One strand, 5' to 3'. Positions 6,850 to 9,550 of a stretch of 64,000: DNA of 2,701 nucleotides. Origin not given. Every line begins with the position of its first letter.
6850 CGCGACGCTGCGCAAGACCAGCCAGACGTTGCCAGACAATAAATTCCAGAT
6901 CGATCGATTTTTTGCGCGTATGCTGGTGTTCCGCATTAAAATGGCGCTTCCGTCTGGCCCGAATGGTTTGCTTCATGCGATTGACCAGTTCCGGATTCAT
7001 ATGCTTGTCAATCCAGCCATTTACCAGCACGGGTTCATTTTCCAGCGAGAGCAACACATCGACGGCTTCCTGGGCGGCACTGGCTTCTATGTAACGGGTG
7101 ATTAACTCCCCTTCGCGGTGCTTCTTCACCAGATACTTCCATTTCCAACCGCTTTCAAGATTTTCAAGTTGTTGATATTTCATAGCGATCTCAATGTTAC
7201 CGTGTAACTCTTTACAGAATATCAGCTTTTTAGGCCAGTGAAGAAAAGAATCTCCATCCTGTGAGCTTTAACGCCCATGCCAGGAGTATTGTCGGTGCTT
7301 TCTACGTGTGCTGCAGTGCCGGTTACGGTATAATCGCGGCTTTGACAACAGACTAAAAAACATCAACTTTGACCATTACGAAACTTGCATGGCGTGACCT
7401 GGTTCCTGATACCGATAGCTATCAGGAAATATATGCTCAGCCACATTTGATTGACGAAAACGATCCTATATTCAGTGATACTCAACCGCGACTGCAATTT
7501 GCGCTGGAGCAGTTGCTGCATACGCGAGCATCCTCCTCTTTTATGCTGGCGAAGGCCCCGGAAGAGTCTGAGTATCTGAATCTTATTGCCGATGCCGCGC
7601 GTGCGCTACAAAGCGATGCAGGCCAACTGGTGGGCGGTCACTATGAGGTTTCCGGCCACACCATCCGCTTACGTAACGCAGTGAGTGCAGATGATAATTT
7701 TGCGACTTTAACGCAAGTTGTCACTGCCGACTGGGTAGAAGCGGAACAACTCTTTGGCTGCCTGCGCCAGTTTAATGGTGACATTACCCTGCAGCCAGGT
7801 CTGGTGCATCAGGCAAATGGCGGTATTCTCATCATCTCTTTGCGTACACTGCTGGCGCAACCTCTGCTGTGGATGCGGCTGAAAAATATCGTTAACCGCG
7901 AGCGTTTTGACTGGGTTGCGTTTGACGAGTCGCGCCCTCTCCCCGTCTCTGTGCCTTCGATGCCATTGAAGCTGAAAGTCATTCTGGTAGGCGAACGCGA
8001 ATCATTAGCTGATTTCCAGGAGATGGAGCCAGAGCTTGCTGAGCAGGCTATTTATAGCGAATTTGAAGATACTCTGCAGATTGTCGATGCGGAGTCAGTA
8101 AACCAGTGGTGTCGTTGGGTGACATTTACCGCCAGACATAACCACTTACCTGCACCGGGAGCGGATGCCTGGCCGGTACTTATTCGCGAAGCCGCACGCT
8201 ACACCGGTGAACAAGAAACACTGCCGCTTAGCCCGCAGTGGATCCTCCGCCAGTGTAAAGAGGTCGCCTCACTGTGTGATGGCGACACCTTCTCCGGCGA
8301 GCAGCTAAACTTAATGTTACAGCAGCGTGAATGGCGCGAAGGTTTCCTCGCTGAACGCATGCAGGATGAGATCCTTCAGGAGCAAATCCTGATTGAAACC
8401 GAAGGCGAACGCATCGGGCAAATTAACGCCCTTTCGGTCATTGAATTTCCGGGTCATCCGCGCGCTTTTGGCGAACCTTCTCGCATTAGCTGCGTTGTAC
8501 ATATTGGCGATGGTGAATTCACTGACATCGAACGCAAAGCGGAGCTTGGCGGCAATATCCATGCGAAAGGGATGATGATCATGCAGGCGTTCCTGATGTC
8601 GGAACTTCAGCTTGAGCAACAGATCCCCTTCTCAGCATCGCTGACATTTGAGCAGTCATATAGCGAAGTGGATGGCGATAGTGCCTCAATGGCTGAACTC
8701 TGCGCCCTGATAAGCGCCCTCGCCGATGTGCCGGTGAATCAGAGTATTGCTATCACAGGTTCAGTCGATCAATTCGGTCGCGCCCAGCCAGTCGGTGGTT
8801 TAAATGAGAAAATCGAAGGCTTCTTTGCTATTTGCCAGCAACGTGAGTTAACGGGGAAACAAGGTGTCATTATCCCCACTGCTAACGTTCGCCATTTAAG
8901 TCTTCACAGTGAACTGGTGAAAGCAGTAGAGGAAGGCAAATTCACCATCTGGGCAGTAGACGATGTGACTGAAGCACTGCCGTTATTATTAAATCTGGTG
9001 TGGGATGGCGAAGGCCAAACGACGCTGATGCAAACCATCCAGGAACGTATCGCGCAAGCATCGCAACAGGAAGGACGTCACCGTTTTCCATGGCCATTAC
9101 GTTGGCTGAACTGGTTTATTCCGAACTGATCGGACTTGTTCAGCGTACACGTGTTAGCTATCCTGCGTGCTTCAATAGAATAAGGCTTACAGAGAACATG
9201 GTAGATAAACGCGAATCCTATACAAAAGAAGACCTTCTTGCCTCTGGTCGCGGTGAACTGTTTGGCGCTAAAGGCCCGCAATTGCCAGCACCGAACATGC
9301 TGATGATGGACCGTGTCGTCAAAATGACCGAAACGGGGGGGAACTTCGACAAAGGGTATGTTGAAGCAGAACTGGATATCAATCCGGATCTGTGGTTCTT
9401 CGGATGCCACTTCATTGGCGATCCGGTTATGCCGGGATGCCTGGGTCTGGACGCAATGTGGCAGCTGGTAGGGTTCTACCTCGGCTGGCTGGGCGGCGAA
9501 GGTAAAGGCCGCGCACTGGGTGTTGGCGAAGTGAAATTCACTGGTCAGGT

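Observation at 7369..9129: ycbZ: Lon-type protease domain without a recognisable P-loop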

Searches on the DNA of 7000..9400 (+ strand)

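Call 19: search_dna_similar(query=window:7000-9400:+, collection=ecoli_genomes, mode=near, max_rows=8)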
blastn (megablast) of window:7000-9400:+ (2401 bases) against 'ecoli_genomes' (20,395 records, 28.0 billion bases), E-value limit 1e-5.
Records with a match: 5425; places in all: 5427; records where one place covers at least 80% of the query: 5425.
Genomes with a match: 5425 of 5426; with a place that covers at least 80% of the query: 5425. Places per genome that has any: lowest 1, median 1, highest 2. On chromosomes: 5423 places; on plasmids: 4.
Best place of each record, by identity: >=99% 15; 95-99% 5406; 90-95% 4.
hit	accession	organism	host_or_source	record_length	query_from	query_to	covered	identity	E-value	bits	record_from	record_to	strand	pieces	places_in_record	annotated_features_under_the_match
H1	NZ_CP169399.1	Escherichia coli strain MFDS1022581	Animal source foods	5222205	1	2401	100%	100.0%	0e+0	4434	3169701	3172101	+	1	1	ycbZ: AAA family ATPase | fabA: bifunctional 3-hydroxydecanoyl-ACP dehydratase/trans-2-decenoyl-ACP ... | matP: macrodomain Ter protein MatP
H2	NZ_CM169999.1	Escherichia coli strain N96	Tibetan Pig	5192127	1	2401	100%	99.9%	0e+0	4423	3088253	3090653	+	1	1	ycbZ: AAA family ATPase | fabA: bifunctional 3-hydroxydecanoyl-ACP dehydratase/trans-2-decenoyl-ACP ... | matP: macrodomain Ter protein MatP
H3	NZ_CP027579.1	Escherichia coli strain 2013C-4282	Homo sapiens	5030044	1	2401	100%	99.6%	0e+0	4385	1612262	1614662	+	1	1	ycbZ: AAA family ATPase | fabA: bifunctional 3-hydroxydecanoyl-ACP dehydratase/trans-2-decenoyl-ACP ... | matP: macrodomain Ter protein MatP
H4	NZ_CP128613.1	Escherichia coli strain WL297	Homo sapiens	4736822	1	2401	100%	99.6%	0e+0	4385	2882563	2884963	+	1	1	ycbZ: AAA family ATPase | fabA: bifunctional 3-hydroxydecanoyl-ACP dehydratase/trans-2-decenoyl-ACP ... | matP: macrodomain Ter protein MatP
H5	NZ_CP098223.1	Escherichia coli strain Z0117EC0005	Canis lupus familiaris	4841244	1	2401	100%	99.5%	0e+0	4362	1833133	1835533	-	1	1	ycbZ: AAA family ATPase | fabA: bifunctional 3-hydroxydecanoyl-ACP dehydratase/trans-2-decenoyl-ACP ... | matP: macrodomain Ter protein MatP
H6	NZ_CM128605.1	Escherichia coli strain E200086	Homo sapiens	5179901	1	2401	100%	99.5%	0e+0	4362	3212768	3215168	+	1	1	ycbZ: AAA family ATPase | fabA: bifunctional 3-hydroxydecanoyl-ACP dehydratase/trans-2-decenoyl-ACP ... | matP: macrodomain Ter protein MatP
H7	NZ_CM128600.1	Escherichia coli strain E400634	Homo sapiens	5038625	1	2401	100%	99.5%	0e+0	4362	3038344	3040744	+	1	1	ycbZ: AAA family ATPase | fabA: bifunctional 3-hydroxydecanoyl-ACP dehydratase/trans-2-decenoyl-ACP ... | matP: macrodomain Ter protein MatP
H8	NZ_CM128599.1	Escherichia coli strain E500002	Homo sapiens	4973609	1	2401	100%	99.5%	0e+0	4362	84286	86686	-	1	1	ycbZ: AAA family ATPase | fabA: bifunctional 3-hydroxydecanoyl-ACP dehydratase/trans-2-decenoyl-ACP ... | matP: macrodomain Ter protein MatP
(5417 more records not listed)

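Call 20: get_annotated_region(hit=H1, flank=1500)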
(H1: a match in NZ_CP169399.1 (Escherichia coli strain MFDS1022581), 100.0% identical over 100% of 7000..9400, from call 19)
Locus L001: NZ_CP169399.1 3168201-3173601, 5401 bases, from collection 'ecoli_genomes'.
description: Escherichia coli strain MFDS1022581 chromosome, complete genome
organism: Escherichia coli strain MFDS1022581 (NCBI taxid 562)
replicon: chromosome; assembly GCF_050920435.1
host: -; source: Animal source foods; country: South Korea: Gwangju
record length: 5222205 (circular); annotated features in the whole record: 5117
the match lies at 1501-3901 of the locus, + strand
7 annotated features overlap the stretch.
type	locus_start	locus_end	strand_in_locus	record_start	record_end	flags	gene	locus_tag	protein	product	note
CDS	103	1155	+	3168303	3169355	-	ompA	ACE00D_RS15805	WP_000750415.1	porin OmpA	-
CDS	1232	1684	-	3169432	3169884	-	matP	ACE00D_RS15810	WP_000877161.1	macrodomain Ter protein MatP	-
CDS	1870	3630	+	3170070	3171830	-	ycbZ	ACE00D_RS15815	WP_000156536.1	AAA family ATPase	-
CDS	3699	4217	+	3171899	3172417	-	fabA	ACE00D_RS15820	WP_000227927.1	bifunctional 3-hydroxydecanoyl-ACP dehydratase/trans-2-decenoyl-ACP isomerase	-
CDS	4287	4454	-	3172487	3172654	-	rmf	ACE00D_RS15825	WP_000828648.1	ribosome modulation factor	-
CDS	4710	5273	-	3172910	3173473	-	pqiC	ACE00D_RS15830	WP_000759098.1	membrane integrity-associated transporter subunit PqiC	-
CDS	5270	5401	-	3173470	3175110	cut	pqiB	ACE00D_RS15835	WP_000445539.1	intermembrane transport protein PqiB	-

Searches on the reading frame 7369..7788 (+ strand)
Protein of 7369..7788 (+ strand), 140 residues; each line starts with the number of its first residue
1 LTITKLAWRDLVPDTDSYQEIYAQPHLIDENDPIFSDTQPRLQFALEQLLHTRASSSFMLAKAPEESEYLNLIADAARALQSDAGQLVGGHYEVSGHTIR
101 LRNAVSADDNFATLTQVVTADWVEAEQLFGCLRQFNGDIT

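Call 29: search_protein_families(library=pfam, proteins=[window:7369-7788:+], max_evalue=10)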
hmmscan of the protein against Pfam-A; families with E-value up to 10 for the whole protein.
window:7369-7788:+ (140 aa): 0 families
